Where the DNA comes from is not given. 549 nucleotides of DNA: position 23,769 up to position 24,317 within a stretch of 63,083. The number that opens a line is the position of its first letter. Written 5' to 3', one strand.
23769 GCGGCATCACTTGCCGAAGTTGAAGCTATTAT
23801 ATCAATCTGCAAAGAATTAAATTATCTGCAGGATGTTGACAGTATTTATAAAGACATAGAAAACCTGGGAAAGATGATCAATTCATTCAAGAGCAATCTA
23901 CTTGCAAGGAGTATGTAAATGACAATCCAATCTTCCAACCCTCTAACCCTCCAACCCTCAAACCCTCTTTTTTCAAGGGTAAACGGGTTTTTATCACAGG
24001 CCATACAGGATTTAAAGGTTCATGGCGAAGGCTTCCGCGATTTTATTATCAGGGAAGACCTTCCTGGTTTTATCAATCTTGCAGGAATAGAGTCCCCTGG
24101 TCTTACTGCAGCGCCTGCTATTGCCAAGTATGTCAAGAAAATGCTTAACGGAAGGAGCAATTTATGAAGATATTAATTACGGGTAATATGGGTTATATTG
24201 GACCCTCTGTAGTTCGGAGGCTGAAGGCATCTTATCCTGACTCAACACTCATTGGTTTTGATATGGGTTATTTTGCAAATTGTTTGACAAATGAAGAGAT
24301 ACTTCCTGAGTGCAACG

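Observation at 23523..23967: Avd-like four-helix-bundle gene bracketed by complementary word-repeat arms, wedged into a sugar operon like an rRNA intervening sequence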

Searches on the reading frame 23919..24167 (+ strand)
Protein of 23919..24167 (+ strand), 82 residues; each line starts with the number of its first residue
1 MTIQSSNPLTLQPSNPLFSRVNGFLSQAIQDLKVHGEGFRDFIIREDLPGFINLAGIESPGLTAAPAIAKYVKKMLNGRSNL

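Call 12: search_protein_families(library=pfam, proteins=[window:23919-24167:+], max_evalue=0.01)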
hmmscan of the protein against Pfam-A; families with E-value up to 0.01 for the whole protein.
window:23919-24167:+ (82 aa): 1 family
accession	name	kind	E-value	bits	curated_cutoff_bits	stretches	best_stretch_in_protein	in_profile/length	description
PF01266.30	DAO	-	0.00031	20.8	27.9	1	17-73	289-351/353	FAD dependent oxidoreductase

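Call 13: search_protein_families(library=ncbifam, proteins=[window:23919-24167:+], max_evalue=0.001)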
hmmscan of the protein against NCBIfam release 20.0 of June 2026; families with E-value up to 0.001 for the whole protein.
window:23919-24167:+ (82 aa): 1 family
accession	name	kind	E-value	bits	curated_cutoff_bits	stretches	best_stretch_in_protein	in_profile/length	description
NF033460.1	glycerol3P_ox_II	equivalog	1.5e-08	34.2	460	1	40-77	322-361/361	type 2 glycerol-3-phosphate oxidase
